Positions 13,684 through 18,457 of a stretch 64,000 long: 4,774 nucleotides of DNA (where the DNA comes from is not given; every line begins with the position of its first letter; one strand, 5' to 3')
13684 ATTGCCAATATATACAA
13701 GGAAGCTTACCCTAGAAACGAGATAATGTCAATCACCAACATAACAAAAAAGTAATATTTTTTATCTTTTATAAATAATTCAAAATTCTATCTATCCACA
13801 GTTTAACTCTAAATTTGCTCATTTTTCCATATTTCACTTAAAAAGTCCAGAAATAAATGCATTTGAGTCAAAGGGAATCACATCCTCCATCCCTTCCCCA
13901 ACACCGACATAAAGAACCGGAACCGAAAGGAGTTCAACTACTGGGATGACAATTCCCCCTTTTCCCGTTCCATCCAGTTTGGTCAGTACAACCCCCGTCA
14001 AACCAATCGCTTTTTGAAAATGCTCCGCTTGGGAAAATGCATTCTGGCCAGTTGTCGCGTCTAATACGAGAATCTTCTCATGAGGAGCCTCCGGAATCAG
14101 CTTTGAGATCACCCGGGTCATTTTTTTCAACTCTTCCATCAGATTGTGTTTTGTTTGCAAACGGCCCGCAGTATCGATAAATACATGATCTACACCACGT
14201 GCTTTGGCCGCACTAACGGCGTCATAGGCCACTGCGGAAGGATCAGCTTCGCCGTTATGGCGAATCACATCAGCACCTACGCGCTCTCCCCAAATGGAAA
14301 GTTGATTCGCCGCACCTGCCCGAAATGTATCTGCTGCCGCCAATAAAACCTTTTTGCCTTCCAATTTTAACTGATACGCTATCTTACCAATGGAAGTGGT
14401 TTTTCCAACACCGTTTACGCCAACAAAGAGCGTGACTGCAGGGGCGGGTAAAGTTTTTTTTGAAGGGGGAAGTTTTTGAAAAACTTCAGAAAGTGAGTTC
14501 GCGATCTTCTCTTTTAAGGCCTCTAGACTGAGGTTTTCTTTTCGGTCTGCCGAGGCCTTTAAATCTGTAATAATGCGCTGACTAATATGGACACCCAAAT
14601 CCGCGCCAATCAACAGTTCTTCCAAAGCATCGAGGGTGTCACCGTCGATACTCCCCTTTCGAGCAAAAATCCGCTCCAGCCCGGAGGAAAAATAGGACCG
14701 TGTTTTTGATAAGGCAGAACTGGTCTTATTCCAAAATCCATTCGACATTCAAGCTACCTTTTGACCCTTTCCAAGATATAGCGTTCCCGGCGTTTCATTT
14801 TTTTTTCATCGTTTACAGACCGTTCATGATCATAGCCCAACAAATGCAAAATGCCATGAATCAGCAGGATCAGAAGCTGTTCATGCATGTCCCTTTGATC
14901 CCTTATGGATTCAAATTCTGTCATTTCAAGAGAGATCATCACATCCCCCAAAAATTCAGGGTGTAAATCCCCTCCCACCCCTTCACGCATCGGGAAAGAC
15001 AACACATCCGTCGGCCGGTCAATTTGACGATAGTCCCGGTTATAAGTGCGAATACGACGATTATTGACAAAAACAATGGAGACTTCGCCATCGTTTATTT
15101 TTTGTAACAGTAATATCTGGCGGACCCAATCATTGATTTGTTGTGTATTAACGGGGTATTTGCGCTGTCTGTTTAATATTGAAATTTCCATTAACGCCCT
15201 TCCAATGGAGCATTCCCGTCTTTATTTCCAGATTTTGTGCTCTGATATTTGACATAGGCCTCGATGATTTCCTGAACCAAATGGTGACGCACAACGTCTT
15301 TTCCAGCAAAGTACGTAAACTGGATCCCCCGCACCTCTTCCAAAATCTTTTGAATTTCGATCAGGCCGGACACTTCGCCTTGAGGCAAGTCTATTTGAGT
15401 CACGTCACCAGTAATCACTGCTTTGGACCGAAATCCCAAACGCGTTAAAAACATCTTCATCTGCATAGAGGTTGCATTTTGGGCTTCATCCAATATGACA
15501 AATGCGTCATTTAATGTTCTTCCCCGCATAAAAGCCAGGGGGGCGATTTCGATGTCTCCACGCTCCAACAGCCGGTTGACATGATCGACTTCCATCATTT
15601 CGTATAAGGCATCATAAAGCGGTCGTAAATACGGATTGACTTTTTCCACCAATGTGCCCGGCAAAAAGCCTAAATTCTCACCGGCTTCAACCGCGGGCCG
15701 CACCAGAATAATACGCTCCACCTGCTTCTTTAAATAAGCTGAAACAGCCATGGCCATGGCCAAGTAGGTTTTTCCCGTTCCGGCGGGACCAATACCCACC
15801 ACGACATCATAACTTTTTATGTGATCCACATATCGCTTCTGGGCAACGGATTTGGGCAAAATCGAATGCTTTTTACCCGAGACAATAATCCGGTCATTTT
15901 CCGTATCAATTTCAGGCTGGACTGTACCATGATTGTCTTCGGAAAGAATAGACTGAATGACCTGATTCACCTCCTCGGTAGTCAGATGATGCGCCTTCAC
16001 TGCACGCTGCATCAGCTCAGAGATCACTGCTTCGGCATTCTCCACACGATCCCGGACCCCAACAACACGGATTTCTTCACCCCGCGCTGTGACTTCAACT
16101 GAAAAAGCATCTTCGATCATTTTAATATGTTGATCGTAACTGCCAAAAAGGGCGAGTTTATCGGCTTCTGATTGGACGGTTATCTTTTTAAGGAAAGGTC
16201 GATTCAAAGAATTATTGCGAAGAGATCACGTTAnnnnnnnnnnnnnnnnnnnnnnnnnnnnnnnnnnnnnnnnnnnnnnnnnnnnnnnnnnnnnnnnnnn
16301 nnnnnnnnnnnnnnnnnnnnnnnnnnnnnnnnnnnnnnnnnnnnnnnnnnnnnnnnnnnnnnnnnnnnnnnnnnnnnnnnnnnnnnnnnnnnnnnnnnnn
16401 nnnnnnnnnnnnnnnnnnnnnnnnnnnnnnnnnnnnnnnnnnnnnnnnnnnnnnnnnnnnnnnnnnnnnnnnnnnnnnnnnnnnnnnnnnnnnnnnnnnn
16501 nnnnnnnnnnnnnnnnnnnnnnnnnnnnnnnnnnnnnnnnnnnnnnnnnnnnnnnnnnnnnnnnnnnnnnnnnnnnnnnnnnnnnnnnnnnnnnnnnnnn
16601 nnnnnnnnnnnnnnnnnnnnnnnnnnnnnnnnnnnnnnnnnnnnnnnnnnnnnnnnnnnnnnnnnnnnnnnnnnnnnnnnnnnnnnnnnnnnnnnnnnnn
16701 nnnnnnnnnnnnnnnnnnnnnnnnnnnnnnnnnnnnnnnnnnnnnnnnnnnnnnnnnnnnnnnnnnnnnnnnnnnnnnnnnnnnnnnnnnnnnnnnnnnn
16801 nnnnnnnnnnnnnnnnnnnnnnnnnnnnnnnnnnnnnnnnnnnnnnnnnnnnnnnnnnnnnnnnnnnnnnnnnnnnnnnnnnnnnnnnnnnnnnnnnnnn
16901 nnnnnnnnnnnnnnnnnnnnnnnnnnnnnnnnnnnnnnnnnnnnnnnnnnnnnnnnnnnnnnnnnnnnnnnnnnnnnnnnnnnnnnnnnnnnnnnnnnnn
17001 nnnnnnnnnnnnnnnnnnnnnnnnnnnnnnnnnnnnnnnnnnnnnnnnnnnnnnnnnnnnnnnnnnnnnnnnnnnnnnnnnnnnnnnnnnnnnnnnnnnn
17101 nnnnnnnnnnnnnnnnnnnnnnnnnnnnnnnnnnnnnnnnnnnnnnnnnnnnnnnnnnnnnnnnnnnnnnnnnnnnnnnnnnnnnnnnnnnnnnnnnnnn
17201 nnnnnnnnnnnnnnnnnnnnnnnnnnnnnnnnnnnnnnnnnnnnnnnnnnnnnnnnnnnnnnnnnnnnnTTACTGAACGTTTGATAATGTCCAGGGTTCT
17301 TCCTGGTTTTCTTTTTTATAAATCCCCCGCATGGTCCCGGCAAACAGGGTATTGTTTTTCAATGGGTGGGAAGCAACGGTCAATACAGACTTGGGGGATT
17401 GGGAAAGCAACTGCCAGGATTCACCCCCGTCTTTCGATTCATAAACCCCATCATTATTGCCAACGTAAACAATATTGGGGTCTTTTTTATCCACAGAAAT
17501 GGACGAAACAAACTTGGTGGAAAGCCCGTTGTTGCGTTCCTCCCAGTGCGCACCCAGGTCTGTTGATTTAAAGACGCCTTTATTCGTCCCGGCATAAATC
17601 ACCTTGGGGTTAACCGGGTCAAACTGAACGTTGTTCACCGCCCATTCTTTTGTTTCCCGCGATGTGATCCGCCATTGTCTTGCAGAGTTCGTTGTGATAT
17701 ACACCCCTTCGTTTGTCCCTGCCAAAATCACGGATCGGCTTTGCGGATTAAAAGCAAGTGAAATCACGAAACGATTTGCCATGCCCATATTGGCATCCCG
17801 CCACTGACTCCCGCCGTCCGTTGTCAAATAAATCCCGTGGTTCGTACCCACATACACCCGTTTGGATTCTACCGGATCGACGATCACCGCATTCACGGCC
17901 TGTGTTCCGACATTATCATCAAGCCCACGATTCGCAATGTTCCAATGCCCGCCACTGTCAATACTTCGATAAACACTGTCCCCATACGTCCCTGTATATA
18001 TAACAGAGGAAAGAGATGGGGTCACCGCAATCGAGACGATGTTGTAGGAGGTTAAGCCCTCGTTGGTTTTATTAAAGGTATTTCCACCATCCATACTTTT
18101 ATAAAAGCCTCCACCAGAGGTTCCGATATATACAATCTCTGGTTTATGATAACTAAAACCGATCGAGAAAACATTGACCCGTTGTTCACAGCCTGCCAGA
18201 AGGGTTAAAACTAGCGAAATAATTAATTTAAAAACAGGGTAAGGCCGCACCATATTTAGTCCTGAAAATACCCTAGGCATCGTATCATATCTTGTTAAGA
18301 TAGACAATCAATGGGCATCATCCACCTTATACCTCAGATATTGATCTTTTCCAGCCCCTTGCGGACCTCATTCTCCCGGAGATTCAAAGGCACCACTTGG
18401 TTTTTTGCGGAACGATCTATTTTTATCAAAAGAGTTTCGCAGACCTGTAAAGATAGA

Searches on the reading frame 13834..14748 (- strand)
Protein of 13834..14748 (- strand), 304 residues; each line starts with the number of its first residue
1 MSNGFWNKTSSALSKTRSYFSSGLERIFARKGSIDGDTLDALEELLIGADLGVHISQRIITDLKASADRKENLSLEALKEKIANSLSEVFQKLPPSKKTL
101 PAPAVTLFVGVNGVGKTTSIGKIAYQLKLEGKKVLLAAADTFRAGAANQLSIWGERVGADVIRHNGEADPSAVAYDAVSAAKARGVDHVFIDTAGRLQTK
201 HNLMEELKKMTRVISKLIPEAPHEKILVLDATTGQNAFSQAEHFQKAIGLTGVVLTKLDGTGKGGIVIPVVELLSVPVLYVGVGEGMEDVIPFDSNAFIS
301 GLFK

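Call 7: search_protein_families(library=pfam, proteins=[window:13834-14748:-], max_evalue=1)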
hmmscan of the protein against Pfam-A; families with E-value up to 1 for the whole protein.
window:13834-14748:- (304 aa): 22 families
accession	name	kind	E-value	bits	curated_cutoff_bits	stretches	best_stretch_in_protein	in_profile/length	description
PF00448.28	SRP54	-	1.5e-74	250.3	22.7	1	103-303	1-195/196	SRP54-type protein, GTPase domain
PF02881.24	SRP54_N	-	2.8e-09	37.5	22.4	1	20-74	1-63/75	SRP54-type protein, helical bundle domain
PF13604.12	AAA_30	-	0.00033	20.9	27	1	104-201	19-104/191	AAA domain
PF01656.29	CbiA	-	0.0006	20.2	25.4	1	113-264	9-89/125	CobQ/CobB/MinD/ParA nucleotide binding domain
PF13401.12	AAA_22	-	0.0011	19.7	27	1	105-212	7-109/130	AAA domain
PF13614.12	AAA_31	-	0.0011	19.3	27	1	113-141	12-40/177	AAA domain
PF03308.22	MeaB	-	0.0034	16.9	23.1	1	108-141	38-71/273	Methylmalonyl Co-A mutase-associated GTPase MeaB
PF13207.12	AAA_17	-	0.0076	17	27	1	109-212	1-98/136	AAA domain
PF02374.21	ArsA_ATPase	-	0.02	14.5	24.3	1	106-140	4-38/305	Anion-transporting ATPase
PF00005.33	ABC_tran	-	0.023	15.8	25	1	99-172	7-74/137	ABC transporter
PF13481.12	AAA_25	-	0.027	14.5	27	1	98-197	28-155/195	AAA domain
PF13191.12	AAA_16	-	0.038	14.9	32.6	1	105-231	26-140/167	AAA ATPase domain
PF25199.1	nSTAND_NTPase5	-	0.043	14.1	34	1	90-141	29-80/145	Novel STAND NTPase 5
PF19842.5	YqeC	-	0.058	14.1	27.6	1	113-196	6-89/145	YqeC protein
PF05729.18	NACHT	-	0.058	13.7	26.7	1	105-221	2-117/167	NACHT domain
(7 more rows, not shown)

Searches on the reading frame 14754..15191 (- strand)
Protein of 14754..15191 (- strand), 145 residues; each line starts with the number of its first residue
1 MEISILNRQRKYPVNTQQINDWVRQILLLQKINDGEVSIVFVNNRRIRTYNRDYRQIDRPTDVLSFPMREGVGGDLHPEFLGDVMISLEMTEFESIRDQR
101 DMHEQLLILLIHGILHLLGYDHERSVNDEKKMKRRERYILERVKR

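Call 7: search_protein_families(library=pfam, proteins=[window:14754-15191:-], max_evalue=1)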
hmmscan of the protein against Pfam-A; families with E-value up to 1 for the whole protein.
window:14754-15191:- (145 aa): 2 families
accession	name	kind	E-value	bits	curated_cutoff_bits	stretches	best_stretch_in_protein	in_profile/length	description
PF02130.23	YbeY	-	4.3e-35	120.8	25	1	16-142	8-128/129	Endoribonuclease YbeY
PF00413.30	Peptidase_M10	-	0.22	11.8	24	1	48-125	58-127/159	Matrixin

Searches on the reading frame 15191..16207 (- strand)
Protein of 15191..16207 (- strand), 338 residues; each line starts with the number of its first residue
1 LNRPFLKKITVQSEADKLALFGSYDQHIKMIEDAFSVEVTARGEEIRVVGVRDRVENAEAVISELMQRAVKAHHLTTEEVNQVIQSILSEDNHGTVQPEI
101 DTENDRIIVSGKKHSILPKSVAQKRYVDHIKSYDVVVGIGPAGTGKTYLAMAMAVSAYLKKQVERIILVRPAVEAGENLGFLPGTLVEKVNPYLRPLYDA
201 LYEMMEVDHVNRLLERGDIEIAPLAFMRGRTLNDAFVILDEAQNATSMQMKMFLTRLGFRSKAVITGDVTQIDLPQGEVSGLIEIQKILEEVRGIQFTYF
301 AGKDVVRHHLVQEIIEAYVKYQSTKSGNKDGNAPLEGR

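Call 7: search_protein_families(library=pfam, proteins=[window:15191-16207:-], max_evalue=1)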
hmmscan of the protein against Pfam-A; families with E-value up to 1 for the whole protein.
window:15191-16207:- (338 aa): 23 families
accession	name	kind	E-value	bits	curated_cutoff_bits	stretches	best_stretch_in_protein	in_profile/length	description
PF02562.22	PhoH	-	7.5e-95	316.7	27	1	116-318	2-204/205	PhoH-like protein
PF13604.12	AAA_30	-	2.1e-08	34.5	27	1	121-272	4-128/191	AAA domain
PF13245.12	AAA_19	-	6.1e-07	30.1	25.1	1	124-272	2-129/134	AAA domain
PF01695.23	IstB_IS21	-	6.4e-06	26.3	24.1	1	115-158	74-117/238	IstB-like ATP binding protein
PF00270.35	DEAD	-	0.0002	21.6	26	1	122-172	3-54/167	DEAD/DEAH box helicase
PF13401.12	AAA_22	-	0.0081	16.9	27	1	137-254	9-104/130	AAA domain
PF25199.1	nSTAND_NTPase5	-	0.0099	16.2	34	1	129-171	37-78/145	Novel STAND NTPase 5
PF20720.3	nSTAND3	-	0.016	15.4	27.2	1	124-160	8-44/155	Novel STAND NTPase 3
PF04851.21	ResIII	-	0.023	15.1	22.5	1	140-171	30-61/164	Type III restriction enzyme, res subunit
PF05707.18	Zot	-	0.029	14.3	20.3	1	137-249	4-97/197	Zonular occludens toxin (Zot)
PF07728.20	AAA_5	-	0.03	14.8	22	0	139-154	5-20/139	AAA domain (dynein-related subfamily)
PF13173.12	AAA_14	-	0.033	14.6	27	0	140-173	9-42/129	AAA domain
PF13481.12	AAA_25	-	0.033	14.3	27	1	125-161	25-61/195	AAA domain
PF00004.35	AAA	-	0.053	14.4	21.2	1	139-158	4-23/131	ATPase family associated with various cellular activities (AAA)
PF23248.1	KH_PARP14_2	-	0.056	13.7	27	1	29-71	22-64/72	PARP14, second type I KH domain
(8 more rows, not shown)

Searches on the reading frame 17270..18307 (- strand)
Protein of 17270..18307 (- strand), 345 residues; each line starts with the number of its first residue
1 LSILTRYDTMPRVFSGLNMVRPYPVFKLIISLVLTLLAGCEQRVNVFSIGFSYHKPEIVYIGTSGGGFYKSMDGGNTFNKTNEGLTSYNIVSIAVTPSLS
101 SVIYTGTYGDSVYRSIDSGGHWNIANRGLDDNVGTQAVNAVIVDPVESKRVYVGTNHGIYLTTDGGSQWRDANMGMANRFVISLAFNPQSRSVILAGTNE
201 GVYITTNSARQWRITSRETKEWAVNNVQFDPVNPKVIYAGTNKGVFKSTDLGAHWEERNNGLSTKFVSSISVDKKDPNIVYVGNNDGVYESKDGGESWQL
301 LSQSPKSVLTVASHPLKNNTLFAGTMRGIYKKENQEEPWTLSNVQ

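Call 7: search_protein_families(library=pfam, proteins=[window:17270-18307:-], max_evalue=1)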
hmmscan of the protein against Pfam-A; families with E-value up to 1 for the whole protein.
window:17270-18307:- (345 aa): 10 families
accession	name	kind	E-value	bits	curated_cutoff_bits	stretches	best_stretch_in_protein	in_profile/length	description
PF15902.12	Sortilin-Vps10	-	3.9e-21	75.8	33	3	111-226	2-123/446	Sortilin, neurotensin receptor 3,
PF14870.12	PSII_BNR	-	2.8e-10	40.4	27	1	207-339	4-137/303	Photosynthesis system II assembly factor YCF48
PF25174.1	Beta-prop_THOC3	-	0.0026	17.2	305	1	179-286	89-192/272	THOC3 beta-propeller domain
PF24814.1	WD40_Prp19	-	0.0034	16.9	320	1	138-242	9-112/281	Prp19 WD40 domain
PF13088.12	BNR_2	-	0.0095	15.7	31.4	0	288-322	84-118/277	BNR repeat-like domain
PF00780.28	CNH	-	0.01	16.2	26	0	191-210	2-22/255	CNH domain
PF02012.26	BNR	-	0.011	16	27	1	289-300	1-12/12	BNR/Asp-box repeat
PF13810.12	DUF4185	-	0.019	14.6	39.5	0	264-304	105-145/309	Domain of unknown function (DUF4185)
PF10647.15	Gmad1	-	0.16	12.2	20.5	0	273-303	211-241/251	Lipoprotein LpqB beta-propeller domain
PF21548.3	CATSPERB_2nd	-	0.7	9.4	27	0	49-80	249-279/350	CATSPER subunit beta protein 2nd domain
